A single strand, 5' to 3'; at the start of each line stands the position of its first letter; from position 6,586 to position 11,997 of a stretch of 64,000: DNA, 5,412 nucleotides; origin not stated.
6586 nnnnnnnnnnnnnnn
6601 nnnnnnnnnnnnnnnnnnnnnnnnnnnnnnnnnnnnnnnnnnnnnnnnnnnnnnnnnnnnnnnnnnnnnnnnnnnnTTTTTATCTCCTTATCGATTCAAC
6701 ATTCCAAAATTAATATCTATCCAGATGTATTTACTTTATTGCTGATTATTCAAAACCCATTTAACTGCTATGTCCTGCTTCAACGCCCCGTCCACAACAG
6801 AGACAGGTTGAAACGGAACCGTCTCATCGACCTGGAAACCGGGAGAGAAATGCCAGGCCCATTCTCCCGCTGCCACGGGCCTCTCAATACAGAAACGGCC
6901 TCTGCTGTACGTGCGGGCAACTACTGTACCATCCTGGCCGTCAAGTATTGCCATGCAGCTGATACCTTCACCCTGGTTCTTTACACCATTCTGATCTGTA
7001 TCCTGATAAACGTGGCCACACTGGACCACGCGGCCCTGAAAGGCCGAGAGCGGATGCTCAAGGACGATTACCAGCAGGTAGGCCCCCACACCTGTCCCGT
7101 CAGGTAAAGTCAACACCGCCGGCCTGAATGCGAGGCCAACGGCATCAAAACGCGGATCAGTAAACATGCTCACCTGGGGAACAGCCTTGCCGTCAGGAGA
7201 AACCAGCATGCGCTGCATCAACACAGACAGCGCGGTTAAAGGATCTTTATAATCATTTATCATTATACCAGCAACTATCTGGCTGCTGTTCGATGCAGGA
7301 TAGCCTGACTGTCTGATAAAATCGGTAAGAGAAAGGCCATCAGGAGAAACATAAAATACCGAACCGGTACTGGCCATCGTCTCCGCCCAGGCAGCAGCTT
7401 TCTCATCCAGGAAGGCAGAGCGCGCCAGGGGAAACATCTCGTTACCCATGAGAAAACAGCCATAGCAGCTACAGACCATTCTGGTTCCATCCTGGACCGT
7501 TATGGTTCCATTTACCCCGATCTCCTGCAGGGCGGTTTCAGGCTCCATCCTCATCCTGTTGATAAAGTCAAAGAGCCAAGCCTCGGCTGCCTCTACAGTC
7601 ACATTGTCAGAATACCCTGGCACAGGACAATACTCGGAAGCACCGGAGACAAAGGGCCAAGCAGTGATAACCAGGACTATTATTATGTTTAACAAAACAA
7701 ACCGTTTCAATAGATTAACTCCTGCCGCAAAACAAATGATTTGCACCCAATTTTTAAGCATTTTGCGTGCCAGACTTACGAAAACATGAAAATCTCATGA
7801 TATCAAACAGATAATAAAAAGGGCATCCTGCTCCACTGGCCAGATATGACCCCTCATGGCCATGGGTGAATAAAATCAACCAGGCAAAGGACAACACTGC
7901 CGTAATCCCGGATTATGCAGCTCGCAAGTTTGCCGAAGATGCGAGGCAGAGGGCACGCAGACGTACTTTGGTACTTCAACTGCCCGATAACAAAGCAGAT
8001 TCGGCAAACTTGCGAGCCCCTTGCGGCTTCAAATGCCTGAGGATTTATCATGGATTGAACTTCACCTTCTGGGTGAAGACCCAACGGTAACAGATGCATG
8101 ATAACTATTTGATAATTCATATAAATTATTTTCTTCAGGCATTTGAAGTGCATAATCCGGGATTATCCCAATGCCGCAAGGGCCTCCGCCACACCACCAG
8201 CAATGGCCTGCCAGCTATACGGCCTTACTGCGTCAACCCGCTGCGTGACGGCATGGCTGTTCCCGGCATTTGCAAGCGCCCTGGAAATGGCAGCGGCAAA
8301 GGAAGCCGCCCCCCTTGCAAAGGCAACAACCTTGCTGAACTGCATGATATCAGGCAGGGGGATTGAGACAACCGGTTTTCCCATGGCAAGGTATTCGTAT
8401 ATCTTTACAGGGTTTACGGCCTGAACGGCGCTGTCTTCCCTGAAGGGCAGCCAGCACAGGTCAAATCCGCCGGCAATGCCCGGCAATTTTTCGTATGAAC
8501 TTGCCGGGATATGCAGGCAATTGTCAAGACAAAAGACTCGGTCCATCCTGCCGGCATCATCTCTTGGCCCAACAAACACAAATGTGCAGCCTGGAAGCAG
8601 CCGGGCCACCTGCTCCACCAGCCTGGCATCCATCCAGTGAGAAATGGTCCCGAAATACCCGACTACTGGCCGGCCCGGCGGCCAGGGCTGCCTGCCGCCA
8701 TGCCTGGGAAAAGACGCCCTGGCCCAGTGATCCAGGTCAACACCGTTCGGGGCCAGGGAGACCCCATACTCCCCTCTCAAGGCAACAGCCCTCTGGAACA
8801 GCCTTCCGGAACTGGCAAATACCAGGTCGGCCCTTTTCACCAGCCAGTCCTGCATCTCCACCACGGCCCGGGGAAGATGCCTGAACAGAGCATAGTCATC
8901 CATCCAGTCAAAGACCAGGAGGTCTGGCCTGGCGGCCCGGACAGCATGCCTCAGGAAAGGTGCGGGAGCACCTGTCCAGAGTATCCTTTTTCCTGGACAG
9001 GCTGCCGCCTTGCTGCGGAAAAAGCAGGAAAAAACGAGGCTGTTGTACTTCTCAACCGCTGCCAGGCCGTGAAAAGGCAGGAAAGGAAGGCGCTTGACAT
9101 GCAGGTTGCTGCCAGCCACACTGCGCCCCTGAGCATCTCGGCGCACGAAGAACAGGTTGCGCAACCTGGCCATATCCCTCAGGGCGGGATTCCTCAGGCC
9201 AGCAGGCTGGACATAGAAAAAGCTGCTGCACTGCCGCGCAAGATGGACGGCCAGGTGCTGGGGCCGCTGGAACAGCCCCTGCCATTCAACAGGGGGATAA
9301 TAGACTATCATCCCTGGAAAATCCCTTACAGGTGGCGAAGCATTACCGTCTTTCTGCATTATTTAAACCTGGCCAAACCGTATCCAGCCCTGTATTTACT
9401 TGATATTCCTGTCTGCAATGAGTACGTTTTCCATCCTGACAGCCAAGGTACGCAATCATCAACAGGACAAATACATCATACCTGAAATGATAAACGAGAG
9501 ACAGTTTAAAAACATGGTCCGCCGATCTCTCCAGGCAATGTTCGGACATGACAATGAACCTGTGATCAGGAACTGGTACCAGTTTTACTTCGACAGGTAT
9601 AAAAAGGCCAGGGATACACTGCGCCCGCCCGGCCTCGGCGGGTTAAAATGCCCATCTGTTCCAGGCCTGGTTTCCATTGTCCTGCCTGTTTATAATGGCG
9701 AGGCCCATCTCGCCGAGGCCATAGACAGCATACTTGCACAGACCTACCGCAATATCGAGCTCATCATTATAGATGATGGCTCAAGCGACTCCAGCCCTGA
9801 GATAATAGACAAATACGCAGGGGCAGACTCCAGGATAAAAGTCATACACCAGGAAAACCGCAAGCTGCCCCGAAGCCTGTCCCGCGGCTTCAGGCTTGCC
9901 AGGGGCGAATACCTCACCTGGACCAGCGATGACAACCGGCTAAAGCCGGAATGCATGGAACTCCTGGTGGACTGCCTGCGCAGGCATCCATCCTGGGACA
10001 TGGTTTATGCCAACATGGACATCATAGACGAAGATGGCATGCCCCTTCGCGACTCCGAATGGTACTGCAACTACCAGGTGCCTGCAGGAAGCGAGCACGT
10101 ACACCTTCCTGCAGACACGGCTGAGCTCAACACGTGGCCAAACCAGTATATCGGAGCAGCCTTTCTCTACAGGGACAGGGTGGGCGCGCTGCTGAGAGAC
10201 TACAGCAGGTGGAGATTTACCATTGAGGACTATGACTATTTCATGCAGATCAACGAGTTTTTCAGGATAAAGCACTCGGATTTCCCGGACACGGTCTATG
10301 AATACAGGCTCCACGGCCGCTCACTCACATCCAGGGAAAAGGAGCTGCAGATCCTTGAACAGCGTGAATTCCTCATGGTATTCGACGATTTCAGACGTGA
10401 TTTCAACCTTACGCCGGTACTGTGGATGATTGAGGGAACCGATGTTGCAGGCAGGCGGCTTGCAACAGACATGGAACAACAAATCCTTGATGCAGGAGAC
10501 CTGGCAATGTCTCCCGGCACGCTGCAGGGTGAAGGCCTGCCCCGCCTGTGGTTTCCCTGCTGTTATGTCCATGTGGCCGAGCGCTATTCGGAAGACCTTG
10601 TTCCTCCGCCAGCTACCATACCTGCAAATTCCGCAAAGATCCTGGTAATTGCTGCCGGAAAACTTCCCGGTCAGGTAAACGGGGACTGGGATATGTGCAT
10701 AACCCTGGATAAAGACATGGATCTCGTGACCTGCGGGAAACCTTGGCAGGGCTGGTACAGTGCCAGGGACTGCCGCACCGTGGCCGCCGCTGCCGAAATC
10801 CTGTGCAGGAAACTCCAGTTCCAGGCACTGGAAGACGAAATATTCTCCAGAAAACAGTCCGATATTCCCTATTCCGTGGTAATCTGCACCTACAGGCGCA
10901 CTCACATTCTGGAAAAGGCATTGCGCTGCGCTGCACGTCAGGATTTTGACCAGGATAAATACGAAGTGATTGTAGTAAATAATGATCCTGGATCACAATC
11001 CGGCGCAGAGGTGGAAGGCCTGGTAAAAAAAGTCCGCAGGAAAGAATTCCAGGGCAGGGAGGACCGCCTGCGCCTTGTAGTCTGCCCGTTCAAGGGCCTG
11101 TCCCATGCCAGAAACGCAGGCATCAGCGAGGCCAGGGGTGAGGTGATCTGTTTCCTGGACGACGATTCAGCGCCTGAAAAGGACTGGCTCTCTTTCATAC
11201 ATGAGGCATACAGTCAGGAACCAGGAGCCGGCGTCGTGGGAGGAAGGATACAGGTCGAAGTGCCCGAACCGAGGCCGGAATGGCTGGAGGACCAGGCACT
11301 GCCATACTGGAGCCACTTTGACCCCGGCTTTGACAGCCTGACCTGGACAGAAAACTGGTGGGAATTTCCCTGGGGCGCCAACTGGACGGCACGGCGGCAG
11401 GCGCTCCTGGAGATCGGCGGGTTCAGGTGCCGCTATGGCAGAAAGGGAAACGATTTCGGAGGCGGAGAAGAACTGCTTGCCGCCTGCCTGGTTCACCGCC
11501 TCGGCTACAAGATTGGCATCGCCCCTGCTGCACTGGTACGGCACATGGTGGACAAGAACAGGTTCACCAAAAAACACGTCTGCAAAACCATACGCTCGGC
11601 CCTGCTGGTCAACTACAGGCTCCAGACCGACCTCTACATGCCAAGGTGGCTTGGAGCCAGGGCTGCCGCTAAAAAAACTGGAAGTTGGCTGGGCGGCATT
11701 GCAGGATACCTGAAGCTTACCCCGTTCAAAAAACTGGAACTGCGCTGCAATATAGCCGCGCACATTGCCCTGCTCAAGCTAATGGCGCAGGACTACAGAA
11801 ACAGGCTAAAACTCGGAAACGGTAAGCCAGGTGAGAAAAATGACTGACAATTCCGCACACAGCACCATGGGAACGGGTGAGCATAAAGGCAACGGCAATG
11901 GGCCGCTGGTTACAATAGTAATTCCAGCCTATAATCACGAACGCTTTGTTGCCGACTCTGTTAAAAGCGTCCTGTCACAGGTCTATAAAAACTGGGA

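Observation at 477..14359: Glycan-export locus that encloses four secreted proteins: candidate glycoprotein or envelope-structure system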

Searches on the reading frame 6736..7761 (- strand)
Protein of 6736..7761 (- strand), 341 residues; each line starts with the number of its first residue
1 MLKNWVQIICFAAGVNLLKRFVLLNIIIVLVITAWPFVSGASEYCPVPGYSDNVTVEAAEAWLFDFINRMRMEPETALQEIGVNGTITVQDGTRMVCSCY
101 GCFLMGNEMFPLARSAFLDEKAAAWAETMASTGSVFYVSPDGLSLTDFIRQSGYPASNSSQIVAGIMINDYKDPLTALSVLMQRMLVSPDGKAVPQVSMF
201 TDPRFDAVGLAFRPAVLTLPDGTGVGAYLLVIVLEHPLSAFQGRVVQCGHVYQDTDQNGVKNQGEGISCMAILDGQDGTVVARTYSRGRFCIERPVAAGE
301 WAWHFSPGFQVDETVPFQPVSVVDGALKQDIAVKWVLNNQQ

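Call 4: search_protein_families(library=pfam, proteins=[window:6736-7761:-], max_evalue=0.01)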
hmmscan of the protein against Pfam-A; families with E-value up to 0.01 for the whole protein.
window:6736-7761:- (341 aa): 0 families

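Call 31: search_protein_families(library=ncbifam, proteins=[window:6736-7761:-], max_evalue=0.01)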
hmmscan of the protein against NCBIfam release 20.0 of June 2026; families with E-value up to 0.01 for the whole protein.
window:6736-7761:- (341 aa): 0 families

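Call 37: search_solved_structures(query=A4, max_evalue=1)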
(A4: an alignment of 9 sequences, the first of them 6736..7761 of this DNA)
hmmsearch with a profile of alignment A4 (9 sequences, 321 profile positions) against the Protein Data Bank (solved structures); distinct sequences matched with E-value up to 1: 3.
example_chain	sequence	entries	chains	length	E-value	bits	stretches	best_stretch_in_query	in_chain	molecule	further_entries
6ztd_H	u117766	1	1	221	0.42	12.7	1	227-301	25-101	Heavy chain of the Fab fragment from BCR derived from the P6540 CLL clone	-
9o8q_H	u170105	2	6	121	0.78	11.8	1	242-301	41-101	NI06063_d30_103 Fab heavy chain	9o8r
8rew_G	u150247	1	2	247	0.79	11.8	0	227-302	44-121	hFab LHT-22, Heavy Chain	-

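Call 83: search_protein_families(library=pfam, alignment_id=A4, max_evalue=1)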
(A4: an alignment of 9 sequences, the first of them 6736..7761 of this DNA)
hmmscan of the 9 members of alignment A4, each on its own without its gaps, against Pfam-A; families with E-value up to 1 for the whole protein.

A. member 1, window:6736-7761:- (341 aa): 1 family
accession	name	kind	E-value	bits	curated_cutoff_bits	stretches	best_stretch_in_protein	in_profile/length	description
PF00188.32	CAP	-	0.052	14.8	21.1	1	106-209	10-99/117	Cysteine-rich secretory protein family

B. families by the number of members that match (of 9 scanned): 7 families
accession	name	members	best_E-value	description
PF00188.32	CAP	4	3.1e-05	Cysteine-rich secretory protein family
PF16342.10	DUF4972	1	0.046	Domain of unknown function (DUF4972)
PF17210.9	SdrD_B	1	0.056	SdrD B-like domain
PF18486.7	PUB_1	1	0.075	PNGase/UBA- or UBX-containing domain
PF23174.1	bHLH_ILI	1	0.13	ILI bHLH domain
PF00610.27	DEP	1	0.18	Domain found in Dishevelled, Egl-10, and Pleckstrin (DEP)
PF10029.15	DUF2271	1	0.19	Predicted periplasmic protein (DUF2271)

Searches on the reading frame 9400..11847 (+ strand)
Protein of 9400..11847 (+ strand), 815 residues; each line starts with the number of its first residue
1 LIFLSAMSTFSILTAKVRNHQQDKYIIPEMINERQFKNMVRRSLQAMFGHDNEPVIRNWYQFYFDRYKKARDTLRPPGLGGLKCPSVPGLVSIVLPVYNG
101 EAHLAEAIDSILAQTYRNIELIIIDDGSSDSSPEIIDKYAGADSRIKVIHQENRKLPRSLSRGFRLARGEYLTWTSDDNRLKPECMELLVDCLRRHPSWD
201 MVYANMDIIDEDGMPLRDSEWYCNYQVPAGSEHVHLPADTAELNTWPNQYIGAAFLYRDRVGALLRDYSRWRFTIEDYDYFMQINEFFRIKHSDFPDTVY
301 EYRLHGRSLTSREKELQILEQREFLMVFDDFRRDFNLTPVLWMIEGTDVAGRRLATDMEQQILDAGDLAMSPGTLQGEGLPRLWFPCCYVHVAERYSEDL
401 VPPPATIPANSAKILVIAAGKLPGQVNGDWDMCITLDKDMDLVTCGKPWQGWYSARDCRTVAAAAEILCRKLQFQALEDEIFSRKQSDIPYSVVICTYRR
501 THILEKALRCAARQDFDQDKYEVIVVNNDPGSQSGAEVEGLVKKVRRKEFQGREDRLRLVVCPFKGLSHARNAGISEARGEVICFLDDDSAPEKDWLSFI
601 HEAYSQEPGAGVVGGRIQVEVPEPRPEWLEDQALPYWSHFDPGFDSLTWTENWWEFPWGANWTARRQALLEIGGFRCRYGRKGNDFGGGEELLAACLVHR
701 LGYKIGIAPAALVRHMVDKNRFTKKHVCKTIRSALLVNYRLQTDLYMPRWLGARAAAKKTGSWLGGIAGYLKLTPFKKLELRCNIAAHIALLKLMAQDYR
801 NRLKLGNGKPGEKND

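Call 4: search_protein_families(library=pfam, proteins=[window:9400-11847:+], max_evalue=0.01)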
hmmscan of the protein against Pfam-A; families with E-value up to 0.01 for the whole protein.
window:9400-11847:+ (815 aa): 3 families
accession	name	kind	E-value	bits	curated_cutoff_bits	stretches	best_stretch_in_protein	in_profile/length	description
PF00535.33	Glycos_transf_2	-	1.8e-55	187.9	23.3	2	92-213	1-122/168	Glycosyl transferase family 2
PF13641.12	Glyco_tranf_2_3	-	5.6e-17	63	27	2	88-283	1-191/230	Glycosyltransferase like family 2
PF10111.15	Glyco_tranf_2_2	-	8e-15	55.5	27.3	2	92-220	1-138/276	Glycosyltransferase like family 2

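Call 31: search_protein_families(library=ncbifam, proteins=[window:9400-11847:+], max_evalue=0.01)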
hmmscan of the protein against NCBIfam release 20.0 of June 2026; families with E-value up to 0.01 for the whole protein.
window:9400-11847:+ (815 aa): 28 families (the best 25 are shown)
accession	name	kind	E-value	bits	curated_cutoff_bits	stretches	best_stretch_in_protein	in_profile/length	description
NF038302.1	EPS_HpsE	equivalog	1.1e-40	139.5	300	2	491-743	3-250/307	hormogonium polysaccharide biosynthesis glycosyltransferase HpsE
NF041875.1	EPS_EpsD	equivalog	2.9e-40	138.6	370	2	492-724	2-215/325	exopolysaccharide biosynthesis glycosyltransferase EpsD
NF007482.0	PRK10073.1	equivalog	5e-34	117.8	423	2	90-212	7-128/334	glycosyltransferase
NF041394.1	GtaseAglG_Halo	equivalog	1.4e-33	116.5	440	2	492-727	4-227/304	glucosyl-dolichyl phosphate glucuronosyltransferase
TIGR03937.1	PgaC_IcaA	equivalog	8.7e-29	100.7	422.3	2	90-205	46-162/407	poly-beta-1,6-N-acetyl-D-glucosamine synthase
NF047683.1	TeichurnBiosyTuaG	equivalog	3.1e-27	95.8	400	2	90-217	7-134/252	teichuronic acid biosynthesis protein TuaG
NF050050.1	ProtGlycPglI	equivalog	1.5e-26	93.5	500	2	91-212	4-124/306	GalNAc(5)-diNAcBac-PP-undecaprenol beta-1,3-glucosyltransferase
NF038299.1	EPS_HpsN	equivalog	7.7e-26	90.8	425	2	492-617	4-119/317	hormogonium polysaccharide biosynthesis glycosyltransferase HpsN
TIGR03965.1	mycofact_glyco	equivalog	4.4e-24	85.2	280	2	483-678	68-250/467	mycofactocin biosynthesis glycosyltransferase MftF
NF053739.1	GlytfEpsEBac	equivalog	3.1e-22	78.8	450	1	91-214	3-128/265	glycosyltransferase EpsE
TIGR04283.1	glyco_like_mftF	equivalog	2.6e-18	66.4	182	2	91-226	1-128/221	TIGR04283 family arsenosugar biosynthesis glycosyltransferase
NF007453.0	PRK10018.1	equivalog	2.6e-15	56.9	382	1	90-209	7-127/280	colanic acid biosynthesis glycosyltransferase WcaA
TIGR04017.1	WcaA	equivalog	6.4e-15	55.5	495.75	1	90-209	6-126/279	colanic acid biosynthesis glycosyltransferase WcaA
TIGR03111.1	glyc2_xrt_Gpos1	hypoth_equivalog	2e-12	46.7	363.95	2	91-197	51-160/439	TIGR03111 family XrtG-associated glycosyltransferase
NF007986.1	PRK10714.1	equivalog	3.1e-09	36.3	529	1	91-191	8-113/316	undecaprenyl-phosphate 4-deoxy-4-formamido-L-arabinose transferase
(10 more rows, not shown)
